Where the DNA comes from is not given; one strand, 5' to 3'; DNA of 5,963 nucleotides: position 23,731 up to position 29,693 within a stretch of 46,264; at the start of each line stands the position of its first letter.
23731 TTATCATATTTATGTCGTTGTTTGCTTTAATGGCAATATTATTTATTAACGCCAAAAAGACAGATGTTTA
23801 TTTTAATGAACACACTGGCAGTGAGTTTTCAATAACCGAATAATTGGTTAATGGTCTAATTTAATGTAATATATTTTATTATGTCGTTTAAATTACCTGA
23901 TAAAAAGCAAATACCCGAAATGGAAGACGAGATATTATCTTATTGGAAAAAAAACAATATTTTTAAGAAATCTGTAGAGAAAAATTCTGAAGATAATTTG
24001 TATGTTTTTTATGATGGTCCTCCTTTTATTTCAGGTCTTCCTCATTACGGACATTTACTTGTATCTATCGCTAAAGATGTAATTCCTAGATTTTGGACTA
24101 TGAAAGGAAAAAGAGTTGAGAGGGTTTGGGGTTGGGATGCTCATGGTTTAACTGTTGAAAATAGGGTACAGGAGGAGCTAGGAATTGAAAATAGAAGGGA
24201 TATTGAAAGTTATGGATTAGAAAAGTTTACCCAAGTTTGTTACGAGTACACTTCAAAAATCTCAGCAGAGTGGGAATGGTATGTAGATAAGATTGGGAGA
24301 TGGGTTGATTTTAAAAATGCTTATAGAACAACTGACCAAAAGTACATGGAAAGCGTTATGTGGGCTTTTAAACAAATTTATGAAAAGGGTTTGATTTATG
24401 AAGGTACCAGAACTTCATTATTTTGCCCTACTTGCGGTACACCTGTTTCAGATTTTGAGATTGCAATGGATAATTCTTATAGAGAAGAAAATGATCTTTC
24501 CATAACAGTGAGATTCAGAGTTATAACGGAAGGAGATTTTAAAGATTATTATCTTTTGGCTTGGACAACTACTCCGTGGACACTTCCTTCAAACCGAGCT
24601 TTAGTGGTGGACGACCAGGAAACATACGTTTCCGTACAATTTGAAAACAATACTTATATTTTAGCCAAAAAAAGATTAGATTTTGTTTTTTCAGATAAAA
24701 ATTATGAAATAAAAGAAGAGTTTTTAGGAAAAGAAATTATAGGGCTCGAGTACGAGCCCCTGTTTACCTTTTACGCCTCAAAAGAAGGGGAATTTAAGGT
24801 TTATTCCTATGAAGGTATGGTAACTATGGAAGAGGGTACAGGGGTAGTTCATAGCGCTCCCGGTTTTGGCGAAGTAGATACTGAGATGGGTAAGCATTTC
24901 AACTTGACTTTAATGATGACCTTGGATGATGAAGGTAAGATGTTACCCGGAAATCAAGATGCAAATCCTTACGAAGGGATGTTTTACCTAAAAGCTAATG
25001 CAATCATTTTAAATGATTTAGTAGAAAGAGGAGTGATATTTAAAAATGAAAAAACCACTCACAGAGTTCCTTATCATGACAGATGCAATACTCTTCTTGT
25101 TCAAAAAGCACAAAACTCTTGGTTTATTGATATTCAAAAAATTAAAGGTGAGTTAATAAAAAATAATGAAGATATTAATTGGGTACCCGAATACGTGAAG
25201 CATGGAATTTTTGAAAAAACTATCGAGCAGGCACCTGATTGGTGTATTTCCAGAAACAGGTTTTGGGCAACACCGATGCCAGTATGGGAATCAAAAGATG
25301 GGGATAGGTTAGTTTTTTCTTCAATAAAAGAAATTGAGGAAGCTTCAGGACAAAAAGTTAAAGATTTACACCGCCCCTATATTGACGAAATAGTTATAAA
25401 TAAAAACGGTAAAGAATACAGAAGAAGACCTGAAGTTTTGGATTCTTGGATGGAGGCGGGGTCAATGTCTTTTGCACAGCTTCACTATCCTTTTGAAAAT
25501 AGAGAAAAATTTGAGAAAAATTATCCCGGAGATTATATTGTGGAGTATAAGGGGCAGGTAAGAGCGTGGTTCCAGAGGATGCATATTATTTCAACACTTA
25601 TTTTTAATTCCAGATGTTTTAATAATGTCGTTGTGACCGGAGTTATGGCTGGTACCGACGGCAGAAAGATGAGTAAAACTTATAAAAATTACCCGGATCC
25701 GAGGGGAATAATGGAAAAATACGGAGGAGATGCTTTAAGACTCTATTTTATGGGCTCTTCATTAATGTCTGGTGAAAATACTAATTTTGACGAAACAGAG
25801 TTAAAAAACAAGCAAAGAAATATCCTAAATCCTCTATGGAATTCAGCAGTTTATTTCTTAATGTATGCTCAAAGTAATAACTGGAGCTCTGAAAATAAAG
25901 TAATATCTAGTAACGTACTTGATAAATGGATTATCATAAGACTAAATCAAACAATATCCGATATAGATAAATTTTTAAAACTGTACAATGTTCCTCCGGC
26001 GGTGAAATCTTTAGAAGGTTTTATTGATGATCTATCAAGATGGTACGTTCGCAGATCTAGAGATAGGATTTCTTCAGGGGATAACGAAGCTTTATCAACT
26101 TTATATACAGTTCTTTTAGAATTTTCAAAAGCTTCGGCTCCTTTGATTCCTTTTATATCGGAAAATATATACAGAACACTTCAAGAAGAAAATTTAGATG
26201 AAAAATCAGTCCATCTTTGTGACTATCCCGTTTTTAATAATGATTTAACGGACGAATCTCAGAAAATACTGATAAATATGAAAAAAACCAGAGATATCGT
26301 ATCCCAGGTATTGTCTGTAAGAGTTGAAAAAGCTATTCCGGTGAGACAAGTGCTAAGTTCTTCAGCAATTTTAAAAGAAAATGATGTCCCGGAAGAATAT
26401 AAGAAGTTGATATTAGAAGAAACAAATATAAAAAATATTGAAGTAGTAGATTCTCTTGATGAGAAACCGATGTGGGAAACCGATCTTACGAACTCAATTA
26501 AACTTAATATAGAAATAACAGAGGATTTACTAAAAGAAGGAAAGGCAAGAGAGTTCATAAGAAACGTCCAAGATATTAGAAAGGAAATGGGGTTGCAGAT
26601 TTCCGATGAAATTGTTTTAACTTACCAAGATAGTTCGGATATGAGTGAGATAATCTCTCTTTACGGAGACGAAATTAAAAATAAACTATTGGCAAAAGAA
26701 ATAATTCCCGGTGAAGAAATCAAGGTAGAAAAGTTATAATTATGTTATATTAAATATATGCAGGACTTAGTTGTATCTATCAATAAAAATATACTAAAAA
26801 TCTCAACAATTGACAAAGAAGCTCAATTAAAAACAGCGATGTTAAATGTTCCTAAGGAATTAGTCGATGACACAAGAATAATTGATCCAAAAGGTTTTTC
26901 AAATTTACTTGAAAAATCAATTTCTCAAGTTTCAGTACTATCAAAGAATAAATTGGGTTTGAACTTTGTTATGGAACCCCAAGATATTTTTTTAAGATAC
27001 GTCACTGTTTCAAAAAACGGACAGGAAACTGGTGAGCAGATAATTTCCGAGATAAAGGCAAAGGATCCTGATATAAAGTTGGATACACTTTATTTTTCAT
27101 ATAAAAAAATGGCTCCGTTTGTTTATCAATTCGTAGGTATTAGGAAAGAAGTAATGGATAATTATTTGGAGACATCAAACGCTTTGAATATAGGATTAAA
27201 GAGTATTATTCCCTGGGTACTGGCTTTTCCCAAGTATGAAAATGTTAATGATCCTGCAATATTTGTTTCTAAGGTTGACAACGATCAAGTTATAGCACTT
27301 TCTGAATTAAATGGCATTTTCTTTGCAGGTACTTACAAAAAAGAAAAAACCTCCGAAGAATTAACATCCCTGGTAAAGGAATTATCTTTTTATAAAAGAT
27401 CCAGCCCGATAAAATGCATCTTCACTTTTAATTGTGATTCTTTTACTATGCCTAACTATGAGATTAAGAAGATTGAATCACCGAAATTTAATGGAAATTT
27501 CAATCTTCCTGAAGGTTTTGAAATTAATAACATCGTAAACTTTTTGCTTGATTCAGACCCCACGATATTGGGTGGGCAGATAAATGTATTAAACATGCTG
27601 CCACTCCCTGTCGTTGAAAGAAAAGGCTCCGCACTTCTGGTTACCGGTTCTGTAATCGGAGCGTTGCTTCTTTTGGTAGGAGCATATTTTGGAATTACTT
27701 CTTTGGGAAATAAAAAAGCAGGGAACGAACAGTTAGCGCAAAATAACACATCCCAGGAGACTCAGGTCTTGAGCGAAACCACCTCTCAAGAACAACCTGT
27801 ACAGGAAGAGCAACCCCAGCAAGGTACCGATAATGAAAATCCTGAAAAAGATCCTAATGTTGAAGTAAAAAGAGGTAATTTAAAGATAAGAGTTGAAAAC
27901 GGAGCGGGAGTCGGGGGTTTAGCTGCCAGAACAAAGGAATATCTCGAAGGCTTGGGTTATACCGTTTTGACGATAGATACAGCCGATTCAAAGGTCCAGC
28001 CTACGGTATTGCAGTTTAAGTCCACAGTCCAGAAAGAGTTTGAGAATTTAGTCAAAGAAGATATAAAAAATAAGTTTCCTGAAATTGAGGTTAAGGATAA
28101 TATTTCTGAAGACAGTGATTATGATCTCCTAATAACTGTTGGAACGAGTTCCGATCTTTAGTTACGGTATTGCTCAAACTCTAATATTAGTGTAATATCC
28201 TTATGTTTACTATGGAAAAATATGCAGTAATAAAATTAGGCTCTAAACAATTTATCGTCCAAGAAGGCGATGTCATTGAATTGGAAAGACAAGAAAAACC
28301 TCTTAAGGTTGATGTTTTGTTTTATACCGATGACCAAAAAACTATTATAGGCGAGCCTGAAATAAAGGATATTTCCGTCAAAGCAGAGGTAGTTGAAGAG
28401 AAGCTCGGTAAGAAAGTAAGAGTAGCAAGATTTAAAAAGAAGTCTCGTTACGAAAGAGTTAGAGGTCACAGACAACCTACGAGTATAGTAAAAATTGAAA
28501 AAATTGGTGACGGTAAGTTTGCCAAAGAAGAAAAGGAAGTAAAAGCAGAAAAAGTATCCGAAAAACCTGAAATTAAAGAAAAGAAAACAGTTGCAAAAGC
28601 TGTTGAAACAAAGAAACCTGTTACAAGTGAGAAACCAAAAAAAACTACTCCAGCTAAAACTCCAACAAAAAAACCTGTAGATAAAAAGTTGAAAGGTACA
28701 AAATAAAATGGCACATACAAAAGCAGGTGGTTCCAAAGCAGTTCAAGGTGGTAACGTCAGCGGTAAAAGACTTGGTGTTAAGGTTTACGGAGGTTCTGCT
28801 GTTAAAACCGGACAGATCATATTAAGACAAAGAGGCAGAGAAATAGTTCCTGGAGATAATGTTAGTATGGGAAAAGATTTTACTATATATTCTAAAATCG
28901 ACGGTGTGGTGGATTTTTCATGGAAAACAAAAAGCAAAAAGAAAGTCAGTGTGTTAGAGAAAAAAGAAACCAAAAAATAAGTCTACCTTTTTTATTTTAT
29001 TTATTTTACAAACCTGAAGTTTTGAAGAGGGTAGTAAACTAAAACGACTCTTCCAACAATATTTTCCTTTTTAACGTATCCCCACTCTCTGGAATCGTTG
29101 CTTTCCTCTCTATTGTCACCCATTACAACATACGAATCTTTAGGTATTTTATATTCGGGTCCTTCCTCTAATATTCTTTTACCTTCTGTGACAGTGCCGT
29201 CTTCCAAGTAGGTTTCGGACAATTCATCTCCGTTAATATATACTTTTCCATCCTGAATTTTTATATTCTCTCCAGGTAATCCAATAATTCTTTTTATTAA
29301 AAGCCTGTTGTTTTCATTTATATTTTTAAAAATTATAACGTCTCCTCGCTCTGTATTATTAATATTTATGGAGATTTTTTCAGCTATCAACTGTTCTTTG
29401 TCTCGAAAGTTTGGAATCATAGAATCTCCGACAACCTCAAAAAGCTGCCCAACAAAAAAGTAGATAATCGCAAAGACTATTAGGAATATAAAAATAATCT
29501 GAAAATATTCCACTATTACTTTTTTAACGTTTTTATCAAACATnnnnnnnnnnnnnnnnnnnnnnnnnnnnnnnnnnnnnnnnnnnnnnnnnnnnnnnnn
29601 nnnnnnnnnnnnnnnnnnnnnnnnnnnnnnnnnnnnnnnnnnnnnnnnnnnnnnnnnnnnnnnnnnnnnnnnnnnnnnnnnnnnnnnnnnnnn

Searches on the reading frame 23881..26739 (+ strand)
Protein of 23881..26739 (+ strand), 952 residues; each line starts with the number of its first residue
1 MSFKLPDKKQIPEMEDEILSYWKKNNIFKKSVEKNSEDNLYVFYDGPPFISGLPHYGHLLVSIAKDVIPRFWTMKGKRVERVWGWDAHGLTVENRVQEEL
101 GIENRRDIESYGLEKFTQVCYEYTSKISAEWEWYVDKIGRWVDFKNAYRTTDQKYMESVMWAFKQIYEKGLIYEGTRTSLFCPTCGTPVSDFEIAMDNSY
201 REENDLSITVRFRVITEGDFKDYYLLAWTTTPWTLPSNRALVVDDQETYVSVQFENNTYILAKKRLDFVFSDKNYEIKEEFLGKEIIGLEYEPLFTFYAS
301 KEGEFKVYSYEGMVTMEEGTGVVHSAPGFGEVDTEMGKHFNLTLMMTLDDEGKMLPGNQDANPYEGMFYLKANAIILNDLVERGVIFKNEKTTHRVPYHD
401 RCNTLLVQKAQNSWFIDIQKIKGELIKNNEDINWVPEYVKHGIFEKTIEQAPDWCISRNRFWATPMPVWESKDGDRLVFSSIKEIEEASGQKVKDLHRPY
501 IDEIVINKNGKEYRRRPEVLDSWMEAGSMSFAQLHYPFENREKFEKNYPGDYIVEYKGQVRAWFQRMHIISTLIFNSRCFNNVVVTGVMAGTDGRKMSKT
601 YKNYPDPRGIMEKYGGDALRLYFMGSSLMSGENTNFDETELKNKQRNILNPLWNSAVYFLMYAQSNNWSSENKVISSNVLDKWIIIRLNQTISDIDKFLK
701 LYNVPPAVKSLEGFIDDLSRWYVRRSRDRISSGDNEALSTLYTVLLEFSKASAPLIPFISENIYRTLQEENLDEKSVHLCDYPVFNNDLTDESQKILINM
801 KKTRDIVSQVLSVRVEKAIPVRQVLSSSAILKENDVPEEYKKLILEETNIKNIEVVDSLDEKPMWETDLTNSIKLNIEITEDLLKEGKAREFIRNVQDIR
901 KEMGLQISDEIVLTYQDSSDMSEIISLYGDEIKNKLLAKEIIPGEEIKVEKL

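Call 5: search_protein_families(library=pfam, proteins=[window:23881-26739:+])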
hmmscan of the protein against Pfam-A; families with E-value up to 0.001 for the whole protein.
window:23881-26739:+ (952 aa): 4 families
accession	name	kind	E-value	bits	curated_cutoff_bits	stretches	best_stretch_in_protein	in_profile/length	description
PF00133.28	tRNA-synt_1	-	1.2e-117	393.6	22.7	1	18-632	2-411/414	tRNA synthetases class I (I, L, M and V)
PF08264.19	Anticodon_1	-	6.9e-24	84.8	25.1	1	681-824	1-143/148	Anticodon-binding domain of tRNA ligase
PF09334.17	tRNA-synt_1g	-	7e-19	68.3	20.1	1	48-195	8-136/391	tRNA synthetases class I (M)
PF19302.4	DUF5915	-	3.5e-17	63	27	1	872-948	101-177/195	Domain of unknown function (DUF5915)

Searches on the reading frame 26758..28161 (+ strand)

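Call 5: search_protein_families(library=pfam, proteins=[window:26758-28161:+])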
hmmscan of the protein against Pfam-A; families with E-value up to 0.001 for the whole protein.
window:26758-28161:+ (467 aa): 1 family
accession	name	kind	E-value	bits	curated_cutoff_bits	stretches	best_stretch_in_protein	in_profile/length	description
PF13399.11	LytR_C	-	1.9e-09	38.7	22.2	1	375-462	2-83/86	LytR cell envelope-related transcriptional attenuator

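Call 34: search_protein_families(library=ncbifam, proteins=[window:26758-28161:+], max_evalue=0.00001)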
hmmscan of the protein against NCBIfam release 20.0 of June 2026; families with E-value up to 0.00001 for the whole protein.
window:26758-28161:+ (467 aa): 0 families

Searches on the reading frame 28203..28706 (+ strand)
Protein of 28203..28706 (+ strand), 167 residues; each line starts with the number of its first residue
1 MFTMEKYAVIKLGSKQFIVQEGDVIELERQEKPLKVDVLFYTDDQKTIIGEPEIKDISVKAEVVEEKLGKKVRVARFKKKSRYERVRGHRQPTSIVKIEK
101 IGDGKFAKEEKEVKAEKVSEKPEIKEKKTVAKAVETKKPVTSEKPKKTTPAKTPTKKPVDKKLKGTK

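Call 50: search_protein_families(library=pfam, proteins=[window:28203-28706:+], max_evalue=0.01)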
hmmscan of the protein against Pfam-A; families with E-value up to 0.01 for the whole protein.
window:28203-28706:+ (167 aa): 1 family
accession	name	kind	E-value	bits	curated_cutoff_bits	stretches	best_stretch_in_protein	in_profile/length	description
PF00829.26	Ribosomal_L21p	-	8.3e-22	77.8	27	1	7-101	2-99/99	Ribosomal prokaryotic L21 protein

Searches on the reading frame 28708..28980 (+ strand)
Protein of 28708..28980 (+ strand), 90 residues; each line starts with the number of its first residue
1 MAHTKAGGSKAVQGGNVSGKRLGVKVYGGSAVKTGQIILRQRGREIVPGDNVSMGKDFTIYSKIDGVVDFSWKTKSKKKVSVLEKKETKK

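Call 50: search_protein_families(library=pfam, proteins=[window:28708-28980:+], max_evalue=0.01)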
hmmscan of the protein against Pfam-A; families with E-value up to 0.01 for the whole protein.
window:28708-28980:+ (90 aa): 1 family
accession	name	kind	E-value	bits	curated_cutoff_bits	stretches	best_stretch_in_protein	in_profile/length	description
PF01016.24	Ribosomal_L27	-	1.4e-27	96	20.5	1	2-82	1-79/79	Ribosomal L27 protein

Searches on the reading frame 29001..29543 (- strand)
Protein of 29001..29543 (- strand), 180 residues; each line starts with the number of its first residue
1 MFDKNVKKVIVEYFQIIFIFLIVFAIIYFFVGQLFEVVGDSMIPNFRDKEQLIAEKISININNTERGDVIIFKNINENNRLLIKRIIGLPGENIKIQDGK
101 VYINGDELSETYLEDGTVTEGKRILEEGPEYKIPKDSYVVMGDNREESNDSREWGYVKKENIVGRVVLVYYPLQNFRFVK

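Call 50: search_protein_families(library=pfam, proteins=[window:29001-29543:-], max_evalue=0.01)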
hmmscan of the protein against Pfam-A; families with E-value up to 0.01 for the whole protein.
window:29001-29543:- (180 aa): 2 families
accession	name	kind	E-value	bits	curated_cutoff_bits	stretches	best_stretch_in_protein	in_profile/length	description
PF10502.14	Peptidase_S26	-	4.9e-45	153.9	22.9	1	11-171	2-168/168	Signal peptidase, peptidase S26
PF00717.28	Peptidase_S24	-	0.00038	20.6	23.3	1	35-95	38-90/116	Peptidase S24-like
